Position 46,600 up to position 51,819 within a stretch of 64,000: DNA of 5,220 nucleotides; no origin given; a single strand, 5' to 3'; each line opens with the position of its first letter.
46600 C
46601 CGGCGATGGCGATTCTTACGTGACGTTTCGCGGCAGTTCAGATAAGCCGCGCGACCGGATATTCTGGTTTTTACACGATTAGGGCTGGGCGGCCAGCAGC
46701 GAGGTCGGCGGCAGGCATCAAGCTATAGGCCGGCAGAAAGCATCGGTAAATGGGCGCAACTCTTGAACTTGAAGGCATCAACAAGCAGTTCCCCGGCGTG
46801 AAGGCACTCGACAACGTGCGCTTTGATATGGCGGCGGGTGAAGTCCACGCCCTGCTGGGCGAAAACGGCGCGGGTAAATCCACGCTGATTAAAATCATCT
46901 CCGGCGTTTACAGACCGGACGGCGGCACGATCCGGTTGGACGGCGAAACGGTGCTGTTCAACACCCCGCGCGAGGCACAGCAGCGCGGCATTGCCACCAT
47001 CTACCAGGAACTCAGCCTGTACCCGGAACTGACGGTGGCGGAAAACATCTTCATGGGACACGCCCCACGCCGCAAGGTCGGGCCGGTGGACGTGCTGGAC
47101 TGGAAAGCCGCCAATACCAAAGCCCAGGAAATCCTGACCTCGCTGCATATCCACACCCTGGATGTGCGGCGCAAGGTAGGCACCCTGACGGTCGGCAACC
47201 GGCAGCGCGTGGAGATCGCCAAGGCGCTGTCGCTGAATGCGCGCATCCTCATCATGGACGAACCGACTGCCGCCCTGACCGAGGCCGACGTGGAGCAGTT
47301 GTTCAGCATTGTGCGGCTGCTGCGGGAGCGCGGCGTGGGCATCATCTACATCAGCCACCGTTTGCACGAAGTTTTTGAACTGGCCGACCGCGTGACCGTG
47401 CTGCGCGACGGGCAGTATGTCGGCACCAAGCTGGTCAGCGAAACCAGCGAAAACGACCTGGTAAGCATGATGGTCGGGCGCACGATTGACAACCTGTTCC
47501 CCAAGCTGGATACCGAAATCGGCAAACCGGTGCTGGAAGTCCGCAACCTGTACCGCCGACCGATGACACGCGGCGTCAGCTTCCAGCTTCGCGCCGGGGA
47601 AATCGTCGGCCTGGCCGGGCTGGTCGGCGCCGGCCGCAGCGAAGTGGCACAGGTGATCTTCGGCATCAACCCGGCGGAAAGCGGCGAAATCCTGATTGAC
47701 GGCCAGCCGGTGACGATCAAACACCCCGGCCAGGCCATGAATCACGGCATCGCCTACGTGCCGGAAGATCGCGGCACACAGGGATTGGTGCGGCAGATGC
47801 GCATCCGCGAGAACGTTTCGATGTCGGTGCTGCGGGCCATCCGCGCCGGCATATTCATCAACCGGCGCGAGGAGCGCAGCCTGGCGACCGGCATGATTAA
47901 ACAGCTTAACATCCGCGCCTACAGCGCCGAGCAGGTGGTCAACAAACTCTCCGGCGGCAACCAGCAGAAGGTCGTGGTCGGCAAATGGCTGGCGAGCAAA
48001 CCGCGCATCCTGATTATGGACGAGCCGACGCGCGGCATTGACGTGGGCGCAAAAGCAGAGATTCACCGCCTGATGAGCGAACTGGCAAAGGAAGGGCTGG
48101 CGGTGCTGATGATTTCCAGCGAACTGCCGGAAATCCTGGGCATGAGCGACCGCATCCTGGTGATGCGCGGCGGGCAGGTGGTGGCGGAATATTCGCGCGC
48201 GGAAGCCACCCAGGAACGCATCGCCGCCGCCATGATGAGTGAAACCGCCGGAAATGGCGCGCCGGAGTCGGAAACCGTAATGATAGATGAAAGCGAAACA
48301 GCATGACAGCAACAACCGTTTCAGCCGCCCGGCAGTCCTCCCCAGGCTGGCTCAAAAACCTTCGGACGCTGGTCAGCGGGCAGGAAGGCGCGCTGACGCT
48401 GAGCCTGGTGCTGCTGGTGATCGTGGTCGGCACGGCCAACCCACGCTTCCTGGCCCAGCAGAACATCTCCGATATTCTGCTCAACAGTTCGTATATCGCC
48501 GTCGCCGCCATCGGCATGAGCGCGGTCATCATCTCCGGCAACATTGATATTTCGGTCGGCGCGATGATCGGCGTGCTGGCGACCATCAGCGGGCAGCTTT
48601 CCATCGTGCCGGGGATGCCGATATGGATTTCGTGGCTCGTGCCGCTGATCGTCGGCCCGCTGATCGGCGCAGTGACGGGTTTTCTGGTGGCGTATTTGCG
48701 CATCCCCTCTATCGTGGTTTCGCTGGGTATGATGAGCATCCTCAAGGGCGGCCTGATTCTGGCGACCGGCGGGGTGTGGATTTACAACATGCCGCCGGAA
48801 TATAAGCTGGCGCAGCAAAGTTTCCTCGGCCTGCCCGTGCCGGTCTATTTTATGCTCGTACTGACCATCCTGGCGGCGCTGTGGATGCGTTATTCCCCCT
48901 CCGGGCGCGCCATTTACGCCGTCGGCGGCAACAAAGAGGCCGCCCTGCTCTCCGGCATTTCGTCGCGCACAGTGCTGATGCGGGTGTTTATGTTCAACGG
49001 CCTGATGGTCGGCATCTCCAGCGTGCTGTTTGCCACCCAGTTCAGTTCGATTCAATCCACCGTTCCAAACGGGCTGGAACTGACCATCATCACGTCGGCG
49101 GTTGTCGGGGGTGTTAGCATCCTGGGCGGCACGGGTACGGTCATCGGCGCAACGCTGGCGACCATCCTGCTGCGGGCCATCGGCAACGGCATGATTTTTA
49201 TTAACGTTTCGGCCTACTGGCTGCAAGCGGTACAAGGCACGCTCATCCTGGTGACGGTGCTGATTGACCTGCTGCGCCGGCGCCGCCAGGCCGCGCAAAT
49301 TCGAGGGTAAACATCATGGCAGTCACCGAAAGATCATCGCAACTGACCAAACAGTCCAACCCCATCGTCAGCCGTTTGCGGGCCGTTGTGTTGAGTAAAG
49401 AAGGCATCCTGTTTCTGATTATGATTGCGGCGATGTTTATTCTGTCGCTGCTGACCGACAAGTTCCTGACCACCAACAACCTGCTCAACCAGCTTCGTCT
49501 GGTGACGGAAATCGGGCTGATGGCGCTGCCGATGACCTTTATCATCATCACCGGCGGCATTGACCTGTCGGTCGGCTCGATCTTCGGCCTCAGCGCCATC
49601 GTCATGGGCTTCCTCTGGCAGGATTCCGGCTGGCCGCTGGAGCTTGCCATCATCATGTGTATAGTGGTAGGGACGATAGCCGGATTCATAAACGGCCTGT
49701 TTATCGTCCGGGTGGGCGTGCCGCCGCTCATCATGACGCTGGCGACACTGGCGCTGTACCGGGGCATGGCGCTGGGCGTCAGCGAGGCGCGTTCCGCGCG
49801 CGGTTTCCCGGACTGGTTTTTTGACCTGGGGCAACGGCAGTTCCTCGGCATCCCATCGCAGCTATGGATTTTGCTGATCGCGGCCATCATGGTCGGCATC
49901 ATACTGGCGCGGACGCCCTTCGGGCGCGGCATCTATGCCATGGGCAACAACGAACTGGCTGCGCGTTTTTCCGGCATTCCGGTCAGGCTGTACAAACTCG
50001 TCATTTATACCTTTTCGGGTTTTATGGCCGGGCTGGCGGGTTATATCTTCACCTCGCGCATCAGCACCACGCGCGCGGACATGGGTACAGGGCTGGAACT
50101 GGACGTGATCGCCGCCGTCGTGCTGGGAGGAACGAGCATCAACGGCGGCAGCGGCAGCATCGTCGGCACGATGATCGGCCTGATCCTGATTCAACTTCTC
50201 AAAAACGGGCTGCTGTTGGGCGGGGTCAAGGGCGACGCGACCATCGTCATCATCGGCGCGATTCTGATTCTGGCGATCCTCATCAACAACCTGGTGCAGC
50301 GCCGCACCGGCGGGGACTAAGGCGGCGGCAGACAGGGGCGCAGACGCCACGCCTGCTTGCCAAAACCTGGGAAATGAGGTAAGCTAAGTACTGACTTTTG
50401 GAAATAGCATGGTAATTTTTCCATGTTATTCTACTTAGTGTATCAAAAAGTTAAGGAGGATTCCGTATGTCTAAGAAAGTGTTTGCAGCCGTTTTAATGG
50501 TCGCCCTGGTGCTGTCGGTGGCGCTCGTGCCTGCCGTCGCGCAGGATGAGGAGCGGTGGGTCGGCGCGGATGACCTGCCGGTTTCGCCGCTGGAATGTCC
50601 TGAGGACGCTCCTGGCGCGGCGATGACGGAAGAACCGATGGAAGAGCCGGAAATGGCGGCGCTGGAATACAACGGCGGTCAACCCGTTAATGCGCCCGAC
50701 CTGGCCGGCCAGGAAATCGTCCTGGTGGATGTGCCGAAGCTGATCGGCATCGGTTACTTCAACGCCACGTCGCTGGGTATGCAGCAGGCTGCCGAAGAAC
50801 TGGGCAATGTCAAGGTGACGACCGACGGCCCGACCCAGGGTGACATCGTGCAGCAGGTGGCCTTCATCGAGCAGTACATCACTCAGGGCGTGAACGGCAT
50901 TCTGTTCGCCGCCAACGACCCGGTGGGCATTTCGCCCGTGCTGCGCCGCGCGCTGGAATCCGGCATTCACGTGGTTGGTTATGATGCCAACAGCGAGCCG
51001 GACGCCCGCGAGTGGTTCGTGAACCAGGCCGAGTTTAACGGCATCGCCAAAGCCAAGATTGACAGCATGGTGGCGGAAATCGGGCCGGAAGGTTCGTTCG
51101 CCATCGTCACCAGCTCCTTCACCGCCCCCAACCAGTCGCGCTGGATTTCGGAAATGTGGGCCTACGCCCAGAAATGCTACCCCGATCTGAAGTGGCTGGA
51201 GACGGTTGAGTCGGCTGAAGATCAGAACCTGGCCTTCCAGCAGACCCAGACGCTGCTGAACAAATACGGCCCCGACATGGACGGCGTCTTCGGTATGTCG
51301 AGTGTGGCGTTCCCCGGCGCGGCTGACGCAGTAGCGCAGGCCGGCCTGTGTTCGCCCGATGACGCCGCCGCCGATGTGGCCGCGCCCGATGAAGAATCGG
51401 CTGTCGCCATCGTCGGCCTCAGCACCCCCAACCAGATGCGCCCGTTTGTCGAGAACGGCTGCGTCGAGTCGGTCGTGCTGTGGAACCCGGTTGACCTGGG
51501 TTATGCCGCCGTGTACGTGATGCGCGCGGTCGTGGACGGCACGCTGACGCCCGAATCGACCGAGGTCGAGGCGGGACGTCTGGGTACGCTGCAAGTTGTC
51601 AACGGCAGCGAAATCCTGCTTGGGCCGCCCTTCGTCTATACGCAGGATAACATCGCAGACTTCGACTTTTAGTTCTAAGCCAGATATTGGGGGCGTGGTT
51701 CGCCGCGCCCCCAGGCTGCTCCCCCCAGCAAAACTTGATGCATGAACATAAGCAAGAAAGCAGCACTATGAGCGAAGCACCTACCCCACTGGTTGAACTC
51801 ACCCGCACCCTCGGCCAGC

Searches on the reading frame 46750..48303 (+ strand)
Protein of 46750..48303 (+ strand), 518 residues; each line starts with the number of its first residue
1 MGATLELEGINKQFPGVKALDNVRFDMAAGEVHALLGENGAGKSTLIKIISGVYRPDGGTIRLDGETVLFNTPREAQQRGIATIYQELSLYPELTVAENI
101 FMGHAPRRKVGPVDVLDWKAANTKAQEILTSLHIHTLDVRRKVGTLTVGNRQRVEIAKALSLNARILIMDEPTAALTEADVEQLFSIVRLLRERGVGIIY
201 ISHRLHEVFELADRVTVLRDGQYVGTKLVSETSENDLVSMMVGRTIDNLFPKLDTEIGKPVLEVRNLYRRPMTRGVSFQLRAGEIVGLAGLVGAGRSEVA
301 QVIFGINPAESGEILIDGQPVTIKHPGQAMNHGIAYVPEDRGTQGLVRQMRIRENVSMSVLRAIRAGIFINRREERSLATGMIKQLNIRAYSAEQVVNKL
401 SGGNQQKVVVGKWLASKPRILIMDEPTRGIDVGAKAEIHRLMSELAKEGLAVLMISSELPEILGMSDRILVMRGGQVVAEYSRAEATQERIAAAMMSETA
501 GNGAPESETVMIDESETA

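Call 11: search_protein_families(library=pfam, proteins=[window:46750-48303:+], max_evalue=0.001)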
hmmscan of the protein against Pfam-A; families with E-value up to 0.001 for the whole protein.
window:46750-48303:+ (518 aa): 3 families
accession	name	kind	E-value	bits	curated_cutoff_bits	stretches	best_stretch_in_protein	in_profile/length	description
PF00005.33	ABC_tran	-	4.1e-62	209.2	25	2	20-174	1-137/137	ABC transporter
PF13304.12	AAA_21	-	2.2e-07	31.7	27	0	32-53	1-22/304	AAA domain, putative AbiEii toxin, Type IV TA system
PF09818.15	ABC_ATPase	-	0.00027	20.5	23.2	0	438-494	212-268/283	P-loop domain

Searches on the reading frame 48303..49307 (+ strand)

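Call 11: search_protein_families(library=pfam, proteins=[window:48303-49307:+], max_evalue=0.001)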
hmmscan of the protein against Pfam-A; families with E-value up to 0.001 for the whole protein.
window:48303-49307:+ (335 aa): 1 family
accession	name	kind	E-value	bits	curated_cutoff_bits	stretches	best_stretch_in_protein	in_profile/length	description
PF02653.21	BPD_transp_2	-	1.3e-27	97.1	26.8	1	54-318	1-268/269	Branched-chain amino acid transport system / permease component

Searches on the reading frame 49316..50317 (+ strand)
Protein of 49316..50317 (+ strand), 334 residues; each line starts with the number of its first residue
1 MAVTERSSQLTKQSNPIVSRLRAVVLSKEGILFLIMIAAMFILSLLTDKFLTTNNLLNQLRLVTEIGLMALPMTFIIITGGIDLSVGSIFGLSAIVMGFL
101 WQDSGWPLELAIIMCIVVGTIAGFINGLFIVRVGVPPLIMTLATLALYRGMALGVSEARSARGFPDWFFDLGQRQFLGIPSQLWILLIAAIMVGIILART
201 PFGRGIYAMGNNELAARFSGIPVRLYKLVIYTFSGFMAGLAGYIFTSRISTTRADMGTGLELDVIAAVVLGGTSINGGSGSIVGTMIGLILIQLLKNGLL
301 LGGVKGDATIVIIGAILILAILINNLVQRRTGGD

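Call 11: search_protein_families(library=pfam, proteins=[window:49316-50317:+], max_evalue=0.001)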
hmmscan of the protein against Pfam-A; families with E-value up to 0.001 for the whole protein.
window:49316-50317:+ (334 aa): 1 family
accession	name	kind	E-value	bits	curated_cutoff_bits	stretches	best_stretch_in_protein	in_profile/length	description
PF02653.21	BPD_transp_2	-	1.8e-46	158.9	26.8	1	56-320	2-268/269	Branched-chain amino acid transport system / permease component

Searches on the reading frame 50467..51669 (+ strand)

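Call 11: search_protein_families(library=pfam, proteins=[window:50467-51669:+], max_evalue=0.001)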
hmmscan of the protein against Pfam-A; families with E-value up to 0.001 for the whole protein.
window:50467-51669:+ (401 aa): 1 family
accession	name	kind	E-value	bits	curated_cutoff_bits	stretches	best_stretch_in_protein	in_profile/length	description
PF13407.12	Peripla_BP_4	-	2.8e-53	181.5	35.1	1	89-358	4-256/258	Periplasmic binding protein domain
